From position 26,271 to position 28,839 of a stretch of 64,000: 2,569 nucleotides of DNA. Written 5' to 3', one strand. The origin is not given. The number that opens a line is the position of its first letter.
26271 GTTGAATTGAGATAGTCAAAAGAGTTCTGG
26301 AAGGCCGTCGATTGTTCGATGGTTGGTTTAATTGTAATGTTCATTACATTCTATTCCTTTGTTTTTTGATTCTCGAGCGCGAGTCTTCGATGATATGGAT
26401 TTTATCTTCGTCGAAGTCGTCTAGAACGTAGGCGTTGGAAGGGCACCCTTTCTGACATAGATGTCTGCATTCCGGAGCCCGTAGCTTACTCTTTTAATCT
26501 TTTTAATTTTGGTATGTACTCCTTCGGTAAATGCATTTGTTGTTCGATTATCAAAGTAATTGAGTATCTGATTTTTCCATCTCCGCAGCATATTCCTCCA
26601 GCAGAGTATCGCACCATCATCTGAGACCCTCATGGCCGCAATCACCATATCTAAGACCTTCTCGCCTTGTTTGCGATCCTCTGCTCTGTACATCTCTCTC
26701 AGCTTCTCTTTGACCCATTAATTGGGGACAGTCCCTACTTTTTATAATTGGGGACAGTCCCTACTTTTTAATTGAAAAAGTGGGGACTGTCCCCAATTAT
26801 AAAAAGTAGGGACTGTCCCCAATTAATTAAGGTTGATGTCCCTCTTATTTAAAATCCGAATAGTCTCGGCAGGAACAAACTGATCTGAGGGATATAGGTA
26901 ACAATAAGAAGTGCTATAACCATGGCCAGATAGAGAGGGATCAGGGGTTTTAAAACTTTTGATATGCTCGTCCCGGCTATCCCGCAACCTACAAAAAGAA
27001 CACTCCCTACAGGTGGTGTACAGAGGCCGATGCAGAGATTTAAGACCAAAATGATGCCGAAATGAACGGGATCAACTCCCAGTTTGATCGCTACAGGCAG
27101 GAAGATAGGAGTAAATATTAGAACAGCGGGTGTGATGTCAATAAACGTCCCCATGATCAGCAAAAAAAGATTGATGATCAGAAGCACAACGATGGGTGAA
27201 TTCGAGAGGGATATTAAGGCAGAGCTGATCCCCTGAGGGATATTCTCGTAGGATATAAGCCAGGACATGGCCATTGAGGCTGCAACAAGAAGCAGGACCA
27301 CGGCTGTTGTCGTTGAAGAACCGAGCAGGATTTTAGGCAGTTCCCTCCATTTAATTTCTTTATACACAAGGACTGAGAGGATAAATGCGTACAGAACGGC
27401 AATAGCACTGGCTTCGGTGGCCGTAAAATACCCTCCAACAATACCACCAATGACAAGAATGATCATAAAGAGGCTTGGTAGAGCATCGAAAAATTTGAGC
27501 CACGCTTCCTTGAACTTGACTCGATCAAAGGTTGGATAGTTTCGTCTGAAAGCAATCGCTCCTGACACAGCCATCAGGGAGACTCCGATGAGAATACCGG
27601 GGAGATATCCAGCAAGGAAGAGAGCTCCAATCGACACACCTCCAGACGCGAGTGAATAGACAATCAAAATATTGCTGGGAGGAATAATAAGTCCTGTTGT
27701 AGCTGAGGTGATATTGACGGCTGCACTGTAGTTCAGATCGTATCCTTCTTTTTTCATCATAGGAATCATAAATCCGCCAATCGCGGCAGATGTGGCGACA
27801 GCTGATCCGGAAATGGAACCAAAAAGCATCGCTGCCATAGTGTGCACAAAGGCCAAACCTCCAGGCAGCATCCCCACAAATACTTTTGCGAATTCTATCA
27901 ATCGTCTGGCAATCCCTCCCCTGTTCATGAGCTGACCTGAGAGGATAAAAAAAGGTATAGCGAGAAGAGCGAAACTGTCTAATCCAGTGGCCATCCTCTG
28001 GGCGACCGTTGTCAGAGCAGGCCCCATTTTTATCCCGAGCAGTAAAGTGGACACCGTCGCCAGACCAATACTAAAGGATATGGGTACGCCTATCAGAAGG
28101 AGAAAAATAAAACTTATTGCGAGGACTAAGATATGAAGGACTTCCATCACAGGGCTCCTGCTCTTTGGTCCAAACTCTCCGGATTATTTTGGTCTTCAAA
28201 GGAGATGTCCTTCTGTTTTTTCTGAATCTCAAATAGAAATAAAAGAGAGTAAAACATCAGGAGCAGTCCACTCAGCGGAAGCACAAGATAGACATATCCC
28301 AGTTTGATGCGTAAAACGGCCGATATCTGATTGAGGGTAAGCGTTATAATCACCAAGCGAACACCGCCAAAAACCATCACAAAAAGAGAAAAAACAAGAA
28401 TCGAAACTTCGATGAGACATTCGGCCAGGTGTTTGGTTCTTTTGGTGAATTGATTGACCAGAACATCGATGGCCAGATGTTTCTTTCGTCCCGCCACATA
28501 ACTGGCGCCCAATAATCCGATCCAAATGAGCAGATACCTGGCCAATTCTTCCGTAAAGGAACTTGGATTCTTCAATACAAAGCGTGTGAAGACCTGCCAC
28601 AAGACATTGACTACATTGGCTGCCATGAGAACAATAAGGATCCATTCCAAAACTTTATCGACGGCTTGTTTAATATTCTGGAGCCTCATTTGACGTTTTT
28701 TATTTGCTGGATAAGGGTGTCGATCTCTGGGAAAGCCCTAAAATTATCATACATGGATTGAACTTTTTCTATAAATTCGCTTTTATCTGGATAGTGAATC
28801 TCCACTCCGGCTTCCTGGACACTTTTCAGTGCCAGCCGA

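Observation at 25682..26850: SprT-like protease, ISL3 transposase stump and a 113-bp perfect palindrome at the end of the TRAP operon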

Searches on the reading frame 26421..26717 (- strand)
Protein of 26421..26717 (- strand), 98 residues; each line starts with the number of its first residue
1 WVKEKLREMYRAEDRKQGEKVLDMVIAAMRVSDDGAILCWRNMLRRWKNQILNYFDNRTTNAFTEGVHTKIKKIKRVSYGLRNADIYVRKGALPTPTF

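Call 6: search_protein_families(library=pfam, proteins=[window:26421-26717:-], max_evalue=0.01)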
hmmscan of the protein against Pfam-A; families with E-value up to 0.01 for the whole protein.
window:26421-26717:- (98 aa): 1 family
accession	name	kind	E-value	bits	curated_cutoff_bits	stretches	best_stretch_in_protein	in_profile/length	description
PF01610.23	DDE_Tnp_ISL3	-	1.8e-20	74.3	23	1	2-88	151-237/240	Transposase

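Call 26: search_protein_families(library=ncbifam, proteins=[window:26421-26717:-], max_evalue=0.01)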
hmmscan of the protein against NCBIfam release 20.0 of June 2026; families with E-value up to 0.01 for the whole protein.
window:26421-26717:- (98 aa): 2 families
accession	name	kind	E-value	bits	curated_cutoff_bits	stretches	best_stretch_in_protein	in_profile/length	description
NF033550.5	transpos_ISL3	equivalog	3e-18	66.1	180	1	2-89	278-365/370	ISL3 family transposase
NF049917.1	ISAon1_downstr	equivalog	4.1e-08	32.7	250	1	5-87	235-318/327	ISAon1 family transposase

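Call 28: find_homologous_proteins(query=window:26421-26717:-, max_evalue=0.00001)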
Query window:26421-26717:- (98 aa): 16 proteins with E <= 0.00001 among 17 candidates.
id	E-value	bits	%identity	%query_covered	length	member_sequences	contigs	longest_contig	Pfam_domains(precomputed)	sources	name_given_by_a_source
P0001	1.5e-48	180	88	95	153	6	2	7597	PF01610.24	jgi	-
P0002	1.6e-45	171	84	95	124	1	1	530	PF01610.24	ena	-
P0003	2.0e-45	170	83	95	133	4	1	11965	PF01610.24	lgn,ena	-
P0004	2.0e-41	158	78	94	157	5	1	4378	PF01610.24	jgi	-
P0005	1.8e-40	155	82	87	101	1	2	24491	PF01610.24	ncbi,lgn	-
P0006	4.8e-37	144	77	86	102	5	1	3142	PF01610.24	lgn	-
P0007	2.3e-34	135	87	72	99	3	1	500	PF01610.24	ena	-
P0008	2.4e-28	116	76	71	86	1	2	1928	PF01610.24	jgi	-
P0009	2.1e-26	110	52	100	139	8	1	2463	PF01610.24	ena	-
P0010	2.5e-18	84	58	67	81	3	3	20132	PF01610.24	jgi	jgi:transposase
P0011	2.3e-17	81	60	66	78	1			PF01610.24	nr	nr:transposase [Acetomicrobium sp. UBA5826]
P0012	1.7e-15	75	63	60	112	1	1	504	PF01610.24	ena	-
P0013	6.8e-15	73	45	94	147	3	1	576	PF01610.24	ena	-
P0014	6.9e-15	73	82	50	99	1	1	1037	PF01610.24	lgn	-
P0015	3.0e-13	67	44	95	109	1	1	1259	PF01610.24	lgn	-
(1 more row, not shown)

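Call 30: find_encoding_contigs(protein=P0001, flank=4000, max_places=4)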
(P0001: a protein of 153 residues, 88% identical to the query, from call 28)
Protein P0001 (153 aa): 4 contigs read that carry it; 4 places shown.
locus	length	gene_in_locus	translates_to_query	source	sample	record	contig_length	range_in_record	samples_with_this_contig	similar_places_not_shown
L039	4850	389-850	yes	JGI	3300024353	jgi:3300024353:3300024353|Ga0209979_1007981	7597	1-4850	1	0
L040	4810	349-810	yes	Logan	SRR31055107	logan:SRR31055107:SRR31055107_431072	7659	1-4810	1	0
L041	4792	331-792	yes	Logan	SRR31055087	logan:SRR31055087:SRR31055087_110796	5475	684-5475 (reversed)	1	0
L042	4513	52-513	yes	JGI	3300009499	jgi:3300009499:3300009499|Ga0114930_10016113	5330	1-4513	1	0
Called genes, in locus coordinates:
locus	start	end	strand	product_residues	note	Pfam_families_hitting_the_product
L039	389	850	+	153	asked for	PF01610:DDE_Tnp_ISL3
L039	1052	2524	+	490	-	PF00144:Beta-lactamase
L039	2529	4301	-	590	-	PF01433:Peptidase_M1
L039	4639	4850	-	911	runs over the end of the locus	PF13620:CarboxypepD_reg, PF13715:CarbopepD_reg_2 (weak), PF25183:OMP_b-brl_4, PF00593:TonB_dep_Rec_b-barrel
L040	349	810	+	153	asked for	PF01610:DDE_Tnp_ISL3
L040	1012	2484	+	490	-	PF00144:Beta-lactamase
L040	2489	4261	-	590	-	PF01433:Peptidase_M1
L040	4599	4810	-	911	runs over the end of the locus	PF13620:CarboxypepD_reg, PF13715:CarbopepD_reg_2 (weak), PF25183:OMP_b-brl_4, PF00593:TonB_dep_Rec_b-barrel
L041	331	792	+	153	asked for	PF01610:DDE_Tnp_ISL3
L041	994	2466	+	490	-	PF00144:Beta-lactamase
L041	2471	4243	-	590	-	PF01433:Peptidase_M1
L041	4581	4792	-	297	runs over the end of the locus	?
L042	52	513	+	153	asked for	PF01610:DDE_Tnp_ISL3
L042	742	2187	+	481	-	PF00144:Beta-lactamase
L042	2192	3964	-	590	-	PF01433:Peptidase_M1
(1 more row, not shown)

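Call 31: find_encoding_contigs(protein=P0005, flank=4000, max_places=4)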
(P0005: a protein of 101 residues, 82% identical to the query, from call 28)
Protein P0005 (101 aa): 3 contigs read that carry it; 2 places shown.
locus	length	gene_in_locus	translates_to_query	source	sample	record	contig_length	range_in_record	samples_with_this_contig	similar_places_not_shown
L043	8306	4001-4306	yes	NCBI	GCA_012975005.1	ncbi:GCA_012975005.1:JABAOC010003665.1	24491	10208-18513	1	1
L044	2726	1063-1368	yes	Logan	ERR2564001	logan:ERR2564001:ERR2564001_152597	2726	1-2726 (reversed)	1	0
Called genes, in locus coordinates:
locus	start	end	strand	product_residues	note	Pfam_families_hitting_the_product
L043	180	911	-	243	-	PF00245:Alk_phosphatase, PF01676:Metalloenzyme (weak)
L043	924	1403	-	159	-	PF00245:Alk_phosphatase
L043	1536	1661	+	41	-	-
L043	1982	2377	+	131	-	-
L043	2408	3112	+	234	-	PF00155:Aminotran_1_2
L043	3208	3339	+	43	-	-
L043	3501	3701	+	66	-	-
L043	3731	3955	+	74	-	PF01610:DDE_Tnp_ISL3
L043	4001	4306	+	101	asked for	PF01610:DDE_Tnp_ISL3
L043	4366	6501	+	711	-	PF11940:DUF3458 (faint), PF17900:Peptidase_M1_N, PF01433:Peptidase_M1, PF13646:HEAT_2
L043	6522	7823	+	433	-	PF05195:AMP_N, PF00557:Peptidase_M24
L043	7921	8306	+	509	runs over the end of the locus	PF00884:Sulfatase, PF16347:SGSH_C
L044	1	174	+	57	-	?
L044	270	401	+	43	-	-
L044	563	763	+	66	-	-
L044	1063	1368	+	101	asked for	PF01610:DDE_Tnp_ISL3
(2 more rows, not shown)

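Call 32: find_encoding_contigs(protein=P0003, flank=4000, max_places=4)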
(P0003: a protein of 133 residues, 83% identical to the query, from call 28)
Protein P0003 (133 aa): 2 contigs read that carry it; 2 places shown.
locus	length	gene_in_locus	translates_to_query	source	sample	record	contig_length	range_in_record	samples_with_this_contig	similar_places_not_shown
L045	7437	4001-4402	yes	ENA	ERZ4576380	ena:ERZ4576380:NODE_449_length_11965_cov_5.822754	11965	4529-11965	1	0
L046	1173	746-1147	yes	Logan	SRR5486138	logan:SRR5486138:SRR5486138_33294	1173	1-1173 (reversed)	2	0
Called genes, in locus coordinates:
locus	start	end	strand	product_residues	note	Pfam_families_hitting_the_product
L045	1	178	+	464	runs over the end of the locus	PF01548:DEDD_Tnp_IS110, PF02371:Transposase_20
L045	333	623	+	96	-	PF01527:HTH_Tnp_1 (weak)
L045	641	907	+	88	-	-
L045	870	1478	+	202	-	PF00665:rve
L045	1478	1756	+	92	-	-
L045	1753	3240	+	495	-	PF00078:RVT_1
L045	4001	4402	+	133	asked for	PF01610:DDE_Tnp_ISL3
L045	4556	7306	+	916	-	PF13620:CarboxypepD_reg, PF13715:CarbopepD_reg_2 (weak), PF00593:TonB_dep_Rec_b-barrel, PF25183:OMP_b-brl_4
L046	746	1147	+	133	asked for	PF01610:DDE_Tnp_ISL3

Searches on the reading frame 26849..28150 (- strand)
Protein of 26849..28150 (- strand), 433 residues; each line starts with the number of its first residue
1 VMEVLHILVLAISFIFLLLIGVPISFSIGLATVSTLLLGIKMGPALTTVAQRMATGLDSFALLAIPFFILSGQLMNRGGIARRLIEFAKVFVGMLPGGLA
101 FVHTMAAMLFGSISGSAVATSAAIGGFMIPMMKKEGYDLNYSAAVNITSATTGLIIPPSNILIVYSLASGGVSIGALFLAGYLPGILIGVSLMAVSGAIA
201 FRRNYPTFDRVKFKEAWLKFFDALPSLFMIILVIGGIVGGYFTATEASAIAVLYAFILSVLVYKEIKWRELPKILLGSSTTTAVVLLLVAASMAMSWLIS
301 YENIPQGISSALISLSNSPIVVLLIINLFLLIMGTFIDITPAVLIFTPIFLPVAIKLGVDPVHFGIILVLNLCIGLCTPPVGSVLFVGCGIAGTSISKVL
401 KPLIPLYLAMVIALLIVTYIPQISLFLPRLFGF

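Call 6: search_protein_families(library=pfam, proteins=[window:26849-28150:-], max_evalue=0.01)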
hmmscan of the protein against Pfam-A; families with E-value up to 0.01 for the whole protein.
window:26849-28150:- (433 aa): 2 families
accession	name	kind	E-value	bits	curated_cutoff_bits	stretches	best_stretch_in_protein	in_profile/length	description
PF06808.19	DctM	-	2.8e-125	418.8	23.8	1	12-423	2-413/413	Tripartite ATP-independent periplasmic transporter, DctM component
PF03600.22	CitMHS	-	3.7e-05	23.4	31.9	1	284-419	40-175/336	Citrate transporter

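Call 40: find_homologous_proteins(query=window:26849-28150:-, max_evalue=1e-50)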
Query window:26849-28150:- (433 aa): 8000 proteins with E <= 1e-50 among 8000 candidates; the best 120 are listed.
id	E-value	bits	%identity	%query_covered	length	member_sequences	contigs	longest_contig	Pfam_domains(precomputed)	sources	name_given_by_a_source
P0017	3.5e-246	835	93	100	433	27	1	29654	PF06808.19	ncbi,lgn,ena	-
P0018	7.4e-244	827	93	100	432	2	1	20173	PF06808.19,PF03600.23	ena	-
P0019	3.1e-238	809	91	100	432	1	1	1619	PF06808.19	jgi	jgi:tripartite ATP-independent transporter DctM subunit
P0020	3.7e-225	766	89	100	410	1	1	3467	PF06808.19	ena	-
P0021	1.6e-224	763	83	100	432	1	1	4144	PF06808.19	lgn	-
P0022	2.3e-224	763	83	100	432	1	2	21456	PF06808.19,PF03600.23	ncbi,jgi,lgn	ncbi:MAG: TRAP transporter large permease [Candidatus Aminicenantes bacterium]|jgi:tripartite ATP-in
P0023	6.2e-223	758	83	100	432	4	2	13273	PF06808.19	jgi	jgi:tripartite ATP-independent transporter DctM subunit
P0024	1.4e-221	754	83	100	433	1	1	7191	PF06808.19,PF03600.23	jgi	jgi:tripartite ATP-independent transporter DctM subunit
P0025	2.9e-214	730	80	100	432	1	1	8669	PF06808.19,PF03600.23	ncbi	-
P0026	4.8e-214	729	79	100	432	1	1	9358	PF06808.19,PF03600.23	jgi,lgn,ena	-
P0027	5.1e-214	729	79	100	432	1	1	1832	PF06808.19,PF03600.23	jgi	-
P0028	6.6e-214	728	79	100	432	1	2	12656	PF06808.19,PF03600.23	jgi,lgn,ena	-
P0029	7.0e-214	728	79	100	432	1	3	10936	PF06808.19,PF03600.23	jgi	jgi:tripartite ATP-independent transporter DctM subunit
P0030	1.0e-213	728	79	100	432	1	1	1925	PF06808.19,PF03600.23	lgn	-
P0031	1.2e-213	728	79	100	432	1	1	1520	PF06808.19,PF03600.23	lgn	-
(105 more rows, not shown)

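Call 41: find_encoding_contigs(protein=window:26849-28150:-, flank=6000, max_places=6)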
Protein window:26849-28150:- (433 aa): no gene with exactly this product is on record in the collection.

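Call 42: find_encoding_contigs(protein=P0017, flank=6000, max_places=4)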
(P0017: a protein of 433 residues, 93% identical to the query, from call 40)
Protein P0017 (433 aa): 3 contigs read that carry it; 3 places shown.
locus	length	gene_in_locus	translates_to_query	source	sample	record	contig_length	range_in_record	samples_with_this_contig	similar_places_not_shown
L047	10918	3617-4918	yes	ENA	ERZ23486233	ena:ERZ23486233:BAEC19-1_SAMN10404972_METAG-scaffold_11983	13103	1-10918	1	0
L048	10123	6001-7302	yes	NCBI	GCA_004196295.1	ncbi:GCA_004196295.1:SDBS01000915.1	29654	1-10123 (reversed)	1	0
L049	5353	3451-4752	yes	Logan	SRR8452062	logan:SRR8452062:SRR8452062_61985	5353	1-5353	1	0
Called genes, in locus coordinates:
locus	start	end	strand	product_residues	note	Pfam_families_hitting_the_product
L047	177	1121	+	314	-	PF01261:AP_endonuc_2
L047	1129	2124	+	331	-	PF00288:GHMP_kinases_N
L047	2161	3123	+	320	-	PF03480:DctP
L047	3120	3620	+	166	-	PF04290:DctQ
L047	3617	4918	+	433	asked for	PF06808:DctM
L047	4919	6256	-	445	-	PF00324:AA_permease, PF13520:AA_permease_2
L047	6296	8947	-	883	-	PF04389:Peptidase_M28, PF01546:Peptidase_M20 (faint), PF01244:Peptidase_M19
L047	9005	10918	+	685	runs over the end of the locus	PF00009:GTP_EFTU, PF22042:EF-G_D2, PF03144:GTP_EFTU_D2, PF14492:EFG_III, PF16658:RF3_C (faint), PF03764:EFG_IV, PF00679:EFG_C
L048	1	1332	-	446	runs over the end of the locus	PF01408:GFO_IDH_MocA, PF22725:GFO_IDH_MocA_C3 (faint)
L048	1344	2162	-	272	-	PF06439:3keto-disac_hyd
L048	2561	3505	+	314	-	PF01261:AP_endonuc_2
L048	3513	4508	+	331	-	PF00288:GHMP_kinases_N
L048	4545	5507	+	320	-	PF03480:DctP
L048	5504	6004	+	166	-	PF04290:DctQ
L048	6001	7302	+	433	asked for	PF06808:DctM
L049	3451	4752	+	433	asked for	PF06808:DctM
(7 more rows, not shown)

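Call 43: find_encoding_contigs(protein=P0018, flank=6000, max_places=3)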
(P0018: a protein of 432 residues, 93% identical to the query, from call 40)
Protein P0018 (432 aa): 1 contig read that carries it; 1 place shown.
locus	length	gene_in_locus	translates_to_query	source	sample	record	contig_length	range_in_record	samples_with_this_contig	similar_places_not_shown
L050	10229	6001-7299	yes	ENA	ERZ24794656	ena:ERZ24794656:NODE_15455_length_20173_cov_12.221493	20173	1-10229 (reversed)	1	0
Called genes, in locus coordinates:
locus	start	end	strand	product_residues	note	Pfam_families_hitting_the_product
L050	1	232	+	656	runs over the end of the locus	-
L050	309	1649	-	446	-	PF01408:GFO_IDH_MocA, PF22725:GFO_IDH_MocA_C3 (faint)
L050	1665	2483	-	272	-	PF06439:3keto-disac_hyd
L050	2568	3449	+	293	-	PF01261:AP_endonuc_2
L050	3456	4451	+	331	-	PF00288:GHMP_kinases_N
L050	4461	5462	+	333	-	PF03480:DctP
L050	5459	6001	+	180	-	PF04290:DctQ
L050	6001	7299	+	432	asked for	PF03600:CitMHS (faint), PF06808:DctM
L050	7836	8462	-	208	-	-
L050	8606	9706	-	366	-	PF17170:DUF5128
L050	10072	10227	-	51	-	?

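Call 44: find_encoding_contigs(protein=P0022, flank=6000, max_places=3)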
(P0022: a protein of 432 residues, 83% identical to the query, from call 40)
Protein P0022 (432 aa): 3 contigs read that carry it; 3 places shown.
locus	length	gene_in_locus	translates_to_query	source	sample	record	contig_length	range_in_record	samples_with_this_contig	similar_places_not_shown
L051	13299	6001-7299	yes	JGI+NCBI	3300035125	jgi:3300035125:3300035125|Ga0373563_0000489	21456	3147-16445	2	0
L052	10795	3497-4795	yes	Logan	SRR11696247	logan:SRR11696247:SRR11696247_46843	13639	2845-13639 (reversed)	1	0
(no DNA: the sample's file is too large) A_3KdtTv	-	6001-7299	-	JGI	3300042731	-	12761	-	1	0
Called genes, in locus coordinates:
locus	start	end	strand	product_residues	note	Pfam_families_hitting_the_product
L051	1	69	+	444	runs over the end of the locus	PF04389:Peptidase_M28, PF01546:Peptidase_M20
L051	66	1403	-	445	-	PF01408:GFO_IDH_MocA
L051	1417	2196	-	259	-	PF06439:3keto-disac_hyd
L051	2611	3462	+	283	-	PF01261:AP_endonuc_2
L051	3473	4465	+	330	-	PF00288:GHMP_kinases_N, PF08544:GHMP_kinases_C (faint)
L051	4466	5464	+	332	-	PF03480:DctP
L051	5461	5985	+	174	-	PF04290:DctQ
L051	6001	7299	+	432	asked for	PF03600:CitMHS (faint), PF06808:DctM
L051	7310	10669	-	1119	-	PF01074:Glyco_hydro_38N, PF07748:Glyco_hydro_38C (weak)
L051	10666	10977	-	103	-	PF01654:Cyt_bd_oxida_I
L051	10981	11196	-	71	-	-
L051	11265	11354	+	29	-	-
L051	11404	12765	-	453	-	PF13520:AA_permease_2, PF00324:AA_permease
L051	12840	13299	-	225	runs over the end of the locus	PF01596:Methyltransf_3, PF13578:Methyltransf_24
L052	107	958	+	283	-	PF01261:AP_endonuc_2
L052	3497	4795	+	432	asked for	PF03600:CitMHS (faint), PF06808:DctM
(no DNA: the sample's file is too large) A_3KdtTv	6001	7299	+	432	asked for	PF03600:CitMHS (faint), PF06808:DctM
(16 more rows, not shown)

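Call 46: find_encoding_contigs(protein=window:26849-28147:-, flank=3000, max_places=6)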
Protein window:26849-28147:- (432 aa): no gene with exactly this product is on record in the collection.

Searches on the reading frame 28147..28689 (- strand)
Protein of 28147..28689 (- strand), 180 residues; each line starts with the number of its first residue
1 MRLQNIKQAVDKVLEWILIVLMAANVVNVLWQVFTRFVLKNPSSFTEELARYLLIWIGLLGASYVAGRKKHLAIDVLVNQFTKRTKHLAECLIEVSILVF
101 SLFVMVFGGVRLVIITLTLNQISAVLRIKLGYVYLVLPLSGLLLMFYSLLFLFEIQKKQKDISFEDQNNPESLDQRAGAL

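Call 6: search_protein_families(library=pfam, proteins=[window:28147-28689:-], max_evalue=0.01)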
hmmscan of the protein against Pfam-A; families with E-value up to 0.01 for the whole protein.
window:28147-28689:- (180 aa): 1 family
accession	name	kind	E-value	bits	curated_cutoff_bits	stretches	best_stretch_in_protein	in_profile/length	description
PF04290.18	DctQ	-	4e-29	101.6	28.3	1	26-154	2-128/132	Tripartite ATP-independent periplasmic transporters, DctQ component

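Call 69: find_encoding_contigs(protein=window:28147-28689:-, flank=4000, max_places=6)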
Protein window:28147-28689:- (180 aa): 2 contigs read that carry it; 2 places shown.
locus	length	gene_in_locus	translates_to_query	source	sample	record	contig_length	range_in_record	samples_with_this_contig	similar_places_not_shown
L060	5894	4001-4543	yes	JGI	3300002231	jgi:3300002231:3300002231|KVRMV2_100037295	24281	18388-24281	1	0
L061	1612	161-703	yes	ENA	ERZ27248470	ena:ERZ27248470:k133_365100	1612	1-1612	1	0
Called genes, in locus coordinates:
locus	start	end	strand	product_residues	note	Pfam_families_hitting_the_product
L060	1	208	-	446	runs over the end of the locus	PF01408:GFO_IDH_MocA, PF22725:GFO_IDH_MocA_C3 (faint)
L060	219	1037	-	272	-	PF06439:3keto-disac_hyd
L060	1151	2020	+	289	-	PF01261:AP_endonuc_2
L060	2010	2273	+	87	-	-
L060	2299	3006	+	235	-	PF00288:GHMP_kinases_N, PF08544:GHMP_kinases_C (weak)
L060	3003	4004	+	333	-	PF03480:DctP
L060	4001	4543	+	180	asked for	PF04290:DctQ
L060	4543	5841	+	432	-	PF03600:CitMHS (faint), PF06808:DctM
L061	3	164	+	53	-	?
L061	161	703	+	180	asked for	PF04290:DctQ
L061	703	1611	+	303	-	?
